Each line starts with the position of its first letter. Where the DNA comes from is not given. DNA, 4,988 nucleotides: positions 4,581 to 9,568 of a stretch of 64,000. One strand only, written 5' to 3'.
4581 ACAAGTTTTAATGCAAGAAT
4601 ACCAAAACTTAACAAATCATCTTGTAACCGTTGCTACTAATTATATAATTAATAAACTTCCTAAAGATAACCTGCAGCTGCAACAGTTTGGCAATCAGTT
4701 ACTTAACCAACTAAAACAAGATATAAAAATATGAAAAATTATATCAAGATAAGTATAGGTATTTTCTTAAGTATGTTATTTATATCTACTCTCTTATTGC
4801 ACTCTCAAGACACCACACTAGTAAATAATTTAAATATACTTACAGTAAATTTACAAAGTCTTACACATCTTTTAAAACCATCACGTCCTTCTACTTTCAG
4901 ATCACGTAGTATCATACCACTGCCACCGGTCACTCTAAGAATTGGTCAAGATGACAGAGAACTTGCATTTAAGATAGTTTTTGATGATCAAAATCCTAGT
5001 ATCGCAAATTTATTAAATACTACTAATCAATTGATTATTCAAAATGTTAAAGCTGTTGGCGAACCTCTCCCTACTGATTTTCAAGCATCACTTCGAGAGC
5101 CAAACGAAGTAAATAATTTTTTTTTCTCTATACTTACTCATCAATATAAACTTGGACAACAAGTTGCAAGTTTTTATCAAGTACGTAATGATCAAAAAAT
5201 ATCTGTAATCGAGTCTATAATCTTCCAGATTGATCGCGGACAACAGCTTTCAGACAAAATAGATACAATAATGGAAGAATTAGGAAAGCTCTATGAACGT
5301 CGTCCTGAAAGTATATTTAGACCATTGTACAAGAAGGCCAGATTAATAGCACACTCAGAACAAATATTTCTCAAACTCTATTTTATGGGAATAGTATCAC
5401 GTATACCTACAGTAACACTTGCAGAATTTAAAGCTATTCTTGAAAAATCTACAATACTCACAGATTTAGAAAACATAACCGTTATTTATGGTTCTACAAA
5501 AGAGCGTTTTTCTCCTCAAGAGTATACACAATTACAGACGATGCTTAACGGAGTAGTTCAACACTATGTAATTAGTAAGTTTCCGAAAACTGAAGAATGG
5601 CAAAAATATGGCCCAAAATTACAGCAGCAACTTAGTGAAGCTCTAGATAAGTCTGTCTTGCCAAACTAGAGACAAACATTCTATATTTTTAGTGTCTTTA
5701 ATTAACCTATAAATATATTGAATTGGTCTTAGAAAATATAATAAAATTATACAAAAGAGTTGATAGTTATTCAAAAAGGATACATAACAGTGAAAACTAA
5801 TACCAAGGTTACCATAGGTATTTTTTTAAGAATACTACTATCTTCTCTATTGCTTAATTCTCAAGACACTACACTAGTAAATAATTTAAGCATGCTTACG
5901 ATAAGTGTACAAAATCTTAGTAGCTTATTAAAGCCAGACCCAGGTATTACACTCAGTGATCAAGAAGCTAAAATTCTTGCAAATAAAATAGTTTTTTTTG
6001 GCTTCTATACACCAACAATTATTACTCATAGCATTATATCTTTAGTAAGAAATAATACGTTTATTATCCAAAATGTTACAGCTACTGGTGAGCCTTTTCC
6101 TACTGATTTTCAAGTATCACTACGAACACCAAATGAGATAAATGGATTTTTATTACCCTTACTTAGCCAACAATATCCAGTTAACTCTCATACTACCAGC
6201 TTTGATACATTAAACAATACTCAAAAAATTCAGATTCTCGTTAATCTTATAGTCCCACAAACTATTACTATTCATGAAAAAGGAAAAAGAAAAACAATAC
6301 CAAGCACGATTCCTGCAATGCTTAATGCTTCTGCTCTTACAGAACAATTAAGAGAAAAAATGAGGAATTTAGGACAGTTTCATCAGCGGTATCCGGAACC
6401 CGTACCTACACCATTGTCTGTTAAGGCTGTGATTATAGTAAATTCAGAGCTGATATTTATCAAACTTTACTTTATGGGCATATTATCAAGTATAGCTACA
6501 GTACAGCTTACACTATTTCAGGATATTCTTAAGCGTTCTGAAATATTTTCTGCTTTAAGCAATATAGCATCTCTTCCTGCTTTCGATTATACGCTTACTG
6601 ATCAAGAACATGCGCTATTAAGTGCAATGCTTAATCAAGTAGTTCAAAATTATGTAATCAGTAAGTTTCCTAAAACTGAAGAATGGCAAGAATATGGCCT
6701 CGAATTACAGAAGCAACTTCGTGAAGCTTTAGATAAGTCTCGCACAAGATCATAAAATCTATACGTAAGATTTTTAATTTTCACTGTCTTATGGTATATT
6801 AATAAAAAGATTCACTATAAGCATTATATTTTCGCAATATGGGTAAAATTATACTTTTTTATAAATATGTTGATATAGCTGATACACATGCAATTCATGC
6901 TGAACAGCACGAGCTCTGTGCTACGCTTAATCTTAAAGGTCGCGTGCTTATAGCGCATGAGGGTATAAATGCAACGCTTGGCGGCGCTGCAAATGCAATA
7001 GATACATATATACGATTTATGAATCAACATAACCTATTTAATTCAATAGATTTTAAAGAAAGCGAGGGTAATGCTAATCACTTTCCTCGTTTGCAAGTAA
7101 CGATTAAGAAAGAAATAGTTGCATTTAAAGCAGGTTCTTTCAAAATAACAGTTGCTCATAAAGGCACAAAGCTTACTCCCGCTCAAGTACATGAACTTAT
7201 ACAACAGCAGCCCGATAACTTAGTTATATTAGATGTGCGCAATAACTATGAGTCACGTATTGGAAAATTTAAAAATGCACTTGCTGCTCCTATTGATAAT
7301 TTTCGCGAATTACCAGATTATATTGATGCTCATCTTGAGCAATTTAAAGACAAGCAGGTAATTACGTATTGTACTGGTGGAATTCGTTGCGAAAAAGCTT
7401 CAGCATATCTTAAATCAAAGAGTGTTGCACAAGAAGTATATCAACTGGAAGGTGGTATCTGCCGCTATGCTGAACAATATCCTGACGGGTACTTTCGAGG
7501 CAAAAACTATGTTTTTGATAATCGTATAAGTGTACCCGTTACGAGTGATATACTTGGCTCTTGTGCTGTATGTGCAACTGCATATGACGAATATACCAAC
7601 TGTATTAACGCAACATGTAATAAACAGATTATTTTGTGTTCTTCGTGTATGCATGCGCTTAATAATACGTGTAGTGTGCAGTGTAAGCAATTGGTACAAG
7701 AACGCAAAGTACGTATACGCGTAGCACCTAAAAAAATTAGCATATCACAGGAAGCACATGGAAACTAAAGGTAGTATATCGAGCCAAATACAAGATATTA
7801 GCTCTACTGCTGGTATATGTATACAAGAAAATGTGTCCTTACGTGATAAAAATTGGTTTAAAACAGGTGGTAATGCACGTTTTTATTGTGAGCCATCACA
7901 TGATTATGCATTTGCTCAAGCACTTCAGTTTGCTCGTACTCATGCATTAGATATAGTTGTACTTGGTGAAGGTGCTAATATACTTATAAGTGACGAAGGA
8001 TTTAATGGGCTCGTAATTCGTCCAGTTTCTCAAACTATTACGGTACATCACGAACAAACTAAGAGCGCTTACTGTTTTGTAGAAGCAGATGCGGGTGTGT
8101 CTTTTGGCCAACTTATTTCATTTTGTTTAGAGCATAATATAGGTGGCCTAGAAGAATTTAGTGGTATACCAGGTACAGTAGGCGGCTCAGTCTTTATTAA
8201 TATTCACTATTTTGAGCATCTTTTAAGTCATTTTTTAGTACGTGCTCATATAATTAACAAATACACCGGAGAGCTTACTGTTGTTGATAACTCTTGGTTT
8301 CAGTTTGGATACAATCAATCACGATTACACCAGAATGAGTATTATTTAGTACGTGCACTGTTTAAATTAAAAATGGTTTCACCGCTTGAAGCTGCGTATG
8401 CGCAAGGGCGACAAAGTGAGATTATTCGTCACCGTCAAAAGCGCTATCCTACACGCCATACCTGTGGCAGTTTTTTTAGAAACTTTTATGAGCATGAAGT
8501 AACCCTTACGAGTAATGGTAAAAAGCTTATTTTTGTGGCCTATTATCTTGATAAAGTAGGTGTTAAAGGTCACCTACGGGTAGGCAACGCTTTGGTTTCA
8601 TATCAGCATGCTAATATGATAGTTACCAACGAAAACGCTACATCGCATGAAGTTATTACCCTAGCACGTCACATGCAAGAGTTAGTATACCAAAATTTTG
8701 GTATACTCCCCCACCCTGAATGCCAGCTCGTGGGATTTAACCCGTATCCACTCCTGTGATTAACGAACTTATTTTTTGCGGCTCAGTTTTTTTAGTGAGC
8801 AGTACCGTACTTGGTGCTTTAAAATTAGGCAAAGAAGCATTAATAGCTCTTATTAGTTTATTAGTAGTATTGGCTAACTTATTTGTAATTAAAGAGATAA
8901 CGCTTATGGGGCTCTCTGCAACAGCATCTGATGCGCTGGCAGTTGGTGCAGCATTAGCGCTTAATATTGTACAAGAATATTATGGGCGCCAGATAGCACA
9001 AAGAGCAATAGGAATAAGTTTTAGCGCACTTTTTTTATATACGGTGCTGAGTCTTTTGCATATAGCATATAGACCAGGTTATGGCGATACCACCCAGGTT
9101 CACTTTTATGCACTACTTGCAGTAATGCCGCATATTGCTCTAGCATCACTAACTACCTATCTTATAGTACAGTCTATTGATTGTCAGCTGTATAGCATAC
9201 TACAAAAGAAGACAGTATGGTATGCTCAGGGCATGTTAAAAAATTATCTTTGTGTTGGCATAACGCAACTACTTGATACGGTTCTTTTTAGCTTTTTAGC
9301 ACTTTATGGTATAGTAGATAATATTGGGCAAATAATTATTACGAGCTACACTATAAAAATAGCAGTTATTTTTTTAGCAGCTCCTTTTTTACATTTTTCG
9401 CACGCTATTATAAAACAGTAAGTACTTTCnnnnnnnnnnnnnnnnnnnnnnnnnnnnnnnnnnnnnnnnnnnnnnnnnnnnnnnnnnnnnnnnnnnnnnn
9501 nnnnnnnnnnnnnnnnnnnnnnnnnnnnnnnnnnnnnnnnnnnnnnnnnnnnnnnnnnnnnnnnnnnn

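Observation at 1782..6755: Five-gene tandem array of diverged paralogues encoding exported proteins with an invariant hydrophobic core motif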

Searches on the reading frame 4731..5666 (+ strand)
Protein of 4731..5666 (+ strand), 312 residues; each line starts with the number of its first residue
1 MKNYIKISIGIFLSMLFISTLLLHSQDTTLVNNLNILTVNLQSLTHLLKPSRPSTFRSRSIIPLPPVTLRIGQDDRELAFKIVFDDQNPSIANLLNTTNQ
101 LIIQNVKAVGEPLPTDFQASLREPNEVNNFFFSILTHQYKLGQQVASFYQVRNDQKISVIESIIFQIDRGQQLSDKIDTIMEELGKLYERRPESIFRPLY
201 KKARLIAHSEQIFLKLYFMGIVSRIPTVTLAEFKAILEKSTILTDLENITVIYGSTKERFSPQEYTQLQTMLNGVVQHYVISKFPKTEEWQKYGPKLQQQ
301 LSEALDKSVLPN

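Call 4: search_protein_families(library=pfam, proteins=[window:4731-5666:+], max_evalue=1)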
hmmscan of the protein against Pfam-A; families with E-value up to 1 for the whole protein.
window:4731-5666:+ (312 aa): 3 families
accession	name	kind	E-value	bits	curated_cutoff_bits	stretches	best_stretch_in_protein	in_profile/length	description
PF14873.11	BNR_assoc_N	-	0.021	14.9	25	1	229-275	36-89/153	N-terminal domain of BNR-repeat neuraminidase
PF22872.1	DUF7018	-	0.18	12.5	27.8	1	227-281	27-81/116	Domain of unknown function (DUF7018)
PF10232.14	Med8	-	0.3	11.1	28.3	1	28-66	43-81/231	Mediator of RNA polymerase II transcription complex subunit 8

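Call 29: search_solved_structures(query=A2, max_evalue=10)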
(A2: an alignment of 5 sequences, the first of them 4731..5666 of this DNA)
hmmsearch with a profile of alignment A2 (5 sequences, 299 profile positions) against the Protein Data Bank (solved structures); distinct sequences matched with E-value up to 10: 1.
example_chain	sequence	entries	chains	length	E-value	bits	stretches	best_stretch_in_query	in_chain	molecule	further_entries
8tcb_C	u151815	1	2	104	3.4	10.3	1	222-292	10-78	M protein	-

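Call 30: search_protein_families(library=ncbifam, alignment_id=A2, max_evalue=1)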
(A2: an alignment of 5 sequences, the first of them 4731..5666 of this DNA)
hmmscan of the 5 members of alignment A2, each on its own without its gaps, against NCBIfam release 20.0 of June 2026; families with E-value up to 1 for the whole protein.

A. member 1, window:4731-5666:+ (312 aa): 0 families

B. families by the number of members that match (of 5 scanned): 1 family
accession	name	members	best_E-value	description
NF047546.1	PhIPhlseLepto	1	0.02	phosphatidylinositol phospholipase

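Call 31: predict_structure(alignment_id=A2)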
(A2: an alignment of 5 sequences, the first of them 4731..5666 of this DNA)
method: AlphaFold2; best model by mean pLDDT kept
length: 312 residues; sequences in the alignment: 5
mean_pLDDT: 59.6   pTM: 0.64
mean pLDDT of the five models: 59.6, 58.8, 57.8, 57.1, 56.6
residues with pLDDT >= 90: 42; 70-90: 61; 50-70: 93; < 50: 116
segments of 3 or more residues with pLDDT < 50: 1-99, 185-188, 190-193
pLDDT, mean of each block of 10 residues (from residue 1): 34 36 32 35 31 32 29 28 32 45 65 62 73 60 58 66 60 54 50 54 71 85 86 91 84 56 81 91 92 95 85 46
secondary structure, 60 per line:
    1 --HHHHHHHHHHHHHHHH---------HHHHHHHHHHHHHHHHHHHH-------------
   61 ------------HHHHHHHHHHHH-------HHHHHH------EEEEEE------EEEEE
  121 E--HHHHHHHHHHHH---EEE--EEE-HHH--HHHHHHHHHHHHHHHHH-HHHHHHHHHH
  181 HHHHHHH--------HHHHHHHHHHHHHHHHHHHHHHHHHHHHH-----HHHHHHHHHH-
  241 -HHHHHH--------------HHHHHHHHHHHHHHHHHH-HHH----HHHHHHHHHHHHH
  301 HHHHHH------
elements in order: H3-18 H28-47 H73-84 H92-97 E104-109 E116-121 H124-135 E139-141 E144-146 H153-169 H171-187 H196-224 H230-239 H242-247 H262-279 H288-306

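Call 43: find_related_loci(query=A2, collection=metagenome_contigs, flank=8000)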
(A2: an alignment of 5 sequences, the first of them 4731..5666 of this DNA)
Query A2 (312 aa) in metagenome_contigs; peptide patterns used: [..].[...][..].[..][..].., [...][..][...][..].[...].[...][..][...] (x = any residue, [..] = any of these).
600 stretches matched a pattern, but none encodes a relative of the query by tblastn (E <= 1e-3).

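Call 44: find_related_loci(query=A2, collection=viral_contigs, flank=5000)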
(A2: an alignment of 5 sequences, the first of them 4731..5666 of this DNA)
Query A2 (312 aa) in viral_contigs; peptide patterns used: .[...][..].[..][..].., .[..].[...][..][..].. (x = any residue, [..] = any of these).
294 stretches matched a pattern, but none encodes a relative of the query by tblastn (E <= 1e-3).

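Call 46: fold_search(model_id=the predicted structure, library=pdb)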
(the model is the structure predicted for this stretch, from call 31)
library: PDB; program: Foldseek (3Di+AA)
matches with E <= 10: 357; with E <= 0.001: 0
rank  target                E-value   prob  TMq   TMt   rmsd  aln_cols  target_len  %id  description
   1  6vfk_B                2.7e-02  0.80  0.20  0.21  10.3       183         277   11  De novo designed tetrahedral nanoparticle T33_dn10 displaying 4 copies of BG505-SOSIP trimer on the surface (released 2020-07-22)
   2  8g9j                  1.5e-01  0.85  0.27  0.38  15.0       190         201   14  Geometrically programmable nanomaterial construction using regularized protein building blocks (released 2024-03-13)
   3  3t0l                  2.1e-01  0.20  0.13  0.17  16.1       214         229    8  Small-molecule inhibitors of 14-3-3 protein-protein interactions from virtual screening (released 2012-12-26)
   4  6s40_A                2.3e-01  0.18  0.13  0.16  16.3       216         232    8  Fragment AZ-001 binding at the p53pT387/14-3-3 sigma interface and additional sites (released 2020-06-17)
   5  9sa9_L                2.9e-01  0.16  0.13  0.17  16.1       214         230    8  14-3-3sigma protein binding to macrocycle 2 (released 2026-01-14)
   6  7mwq_A                3.2e-01  0.18  0.17  0.22  20.9       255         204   11  Structure of De Novo designed beta sheet heterodimer LHD29A53/B53 (released 2022-01-19)
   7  7zoq_A                4.1e-01  0.21  0.20  0.11  14.8       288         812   11  Cryo-EM structure of a CRISPR effector in complex with a caspase regulator (released 2022-11-30)
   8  5cwj                  4.1e-01  0.13  0.14  0.20  17.3       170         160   10  Crystal structure of de novo designed helical repeat protein DHR49 (released 2015-12-16)
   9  5cwb                  4.5e-01  0.47  0.22  0.33  16.7       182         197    9  Crystal structure of de novo designed helical repeat protein DHR4 (released 2015-12-16)
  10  9mg8_A                4.5e-01  0.35  0.21  0.19  15.7       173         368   12  Crystal Structure of b-iTHR-110 (released 2025-12-17)
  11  4fj3_B                4.5e-01  0.12  0.13  0.17  16.2       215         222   12  14-3-3 isoform zeta in complex with a diphoyphorylated C-RAF peptide (released 2012-09-05)
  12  6bd1_A                4.7e-01  0.15  0.17  0.21  16.1       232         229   10  Complex of 14-3-3 theta with an IRSp53 peptide phosphorylated at S366 (released 2018-10-24)
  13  4dhq                  4.7e-01  0.14  0.13  0.17  16.0       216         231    8  Small-molecule inhibitors of 14-3-3 protein-protein interactions from virtual screening (released 2013-07-31)
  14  5ltw_F                4.7e-01  0.13  0.16  0.20  16.7       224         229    8  Complex of human 14-3-3 sigma CLU1 mutant with phosphorylated heat shock protein B6 (released 2017-02-01)
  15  6rm5_A                4.7e-01  0.13  0.13  0.17  15.8       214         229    9  Fragment AZ-016 binding at the p53pT387/14-3-3 sigma interface (released 2020-06-17)
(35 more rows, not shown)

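Call 61: search_protein_families(library=padloc, alignment_id=A2, max_evalue=1)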
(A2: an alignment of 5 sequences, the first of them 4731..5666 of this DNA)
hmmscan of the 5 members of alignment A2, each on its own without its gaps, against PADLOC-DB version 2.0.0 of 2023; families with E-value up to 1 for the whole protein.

A. member 1, window:4731-5666:+ (312 aa): 0 families

B. families by the number of members that match (of 5 scanned): 0 families

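Call 62: search_protein_families(library=phrogs, alignment_id=A2, max_evalue=1)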
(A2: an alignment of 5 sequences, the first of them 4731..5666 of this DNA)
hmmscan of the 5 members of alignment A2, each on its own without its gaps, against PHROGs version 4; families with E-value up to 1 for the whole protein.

A. member 1, window:4731-5666:+ (312 aa): 0 families

B. families by the number of members that match (of 5 scanned): 4 families
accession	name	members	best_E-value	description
phrog_3542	-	1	0.044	-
phrog_13266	-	1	0.22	-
phrog_9014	-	1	0.22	Gp5.9-like inihibitor of recBCD nuclease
phrog_14337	-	1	0.45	-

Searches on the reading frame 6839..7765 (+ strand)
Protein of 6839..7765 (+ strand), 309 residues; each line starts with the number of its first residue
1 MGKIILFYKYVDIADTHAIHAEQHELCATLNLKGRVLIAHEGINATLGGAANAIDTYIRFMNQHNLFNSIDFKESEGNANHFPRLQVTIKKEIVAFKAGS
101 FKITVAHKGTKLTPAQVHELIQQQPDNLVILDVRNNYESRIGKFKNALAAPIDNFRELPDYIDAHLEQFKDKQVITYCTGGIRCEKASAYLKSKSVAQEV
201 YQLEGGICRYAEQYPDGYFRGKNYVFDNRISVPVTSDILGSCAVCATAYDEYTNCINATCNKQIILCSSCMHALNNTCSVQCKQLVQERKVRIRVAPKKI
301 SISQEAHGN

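Call 41: search_protein_families(library=pfam, proteins=[window:6839-7765:+], max_evalue=0.00001)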
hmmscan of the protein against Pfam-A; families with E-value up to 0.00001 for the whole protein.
window:6839-7765:+ (309 aa): 3 families
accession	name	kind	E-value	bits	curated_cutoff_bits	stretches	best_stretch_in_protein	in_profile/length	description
PF17773.7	UPF0176_N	-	1.4e-27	96.3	26.2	1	3-93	2-92/92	UPF0176 acylphosphatase like domain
PF12368.13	Rhodanese_C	-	1e-18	67.8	26.9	1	220-283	1-66/66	Rhodanase C-terminal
PF00581.25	Rhodanese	-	1.8e-09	38.4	22.2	1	114-210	2-99/102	Rhodanese-like domain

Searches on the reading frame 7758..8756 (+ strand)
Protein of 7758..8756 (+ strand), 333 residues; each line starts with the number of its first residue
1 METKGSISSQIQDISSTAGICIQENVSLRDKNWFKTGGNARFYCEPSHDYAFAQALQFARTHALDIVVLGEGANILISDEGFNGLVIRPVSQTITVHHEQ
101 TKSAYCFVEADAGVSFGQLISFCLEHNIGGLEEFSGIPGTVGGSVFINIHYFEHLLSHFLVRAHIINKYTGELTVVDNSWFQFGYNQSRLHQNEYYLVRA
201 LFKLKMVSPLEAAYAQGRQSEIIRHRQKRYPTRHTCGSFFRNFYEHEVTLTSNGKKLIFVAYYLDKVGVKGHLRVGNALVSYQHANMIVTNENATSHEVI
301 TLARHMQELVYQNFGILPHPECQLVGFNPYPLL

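Call 41: search_protein_families(library=pfam, proteins=[window:7758-8756:+], max_evalue=0.00001)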
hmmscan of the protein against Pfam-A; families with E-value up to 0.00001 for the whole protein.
window:7758-8756:+ (333 aa): 2 families
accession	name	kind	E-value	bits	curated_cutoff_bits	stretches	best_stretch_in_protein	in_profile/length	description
PF02873.21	MurB_C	-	1.6e-17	64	27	1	220-325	7-99/99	UDP-N-acetylenolpyruvoylglucosamine reductase, C-terminal domain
PF01565.28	FAD_binding_4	-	1.9e-10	41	26.4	1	42-173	3-135/139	FAD binding domain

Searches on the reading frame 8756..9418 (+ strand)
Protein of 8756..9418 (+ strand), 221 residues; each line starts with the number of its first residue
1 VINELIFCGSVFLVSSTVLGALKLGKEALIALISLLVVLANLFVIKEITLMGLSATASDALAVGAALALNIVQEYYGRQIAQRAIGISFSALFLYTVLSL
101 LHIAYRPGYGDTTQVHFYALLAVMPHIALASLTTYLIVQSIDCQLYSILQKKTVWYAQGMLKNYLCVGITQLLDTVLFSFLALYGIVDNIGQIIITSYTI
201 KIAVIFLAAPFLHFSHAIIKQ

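Call 41: search_protein_families(library=pfam, proteins=[window:8756-9418:+], max_evalue=0.00001)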
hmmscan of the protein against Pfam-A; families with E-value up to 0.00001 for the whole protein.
window:8756-9418:+ (221 aa): 1 family
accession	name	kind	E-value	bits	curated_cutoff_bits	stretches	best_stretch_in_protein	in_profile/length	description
PF02592.20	Vut_1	-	1.3e-23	84.5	27.2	1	65-212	10-149/152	Putative vitamin uptake transporter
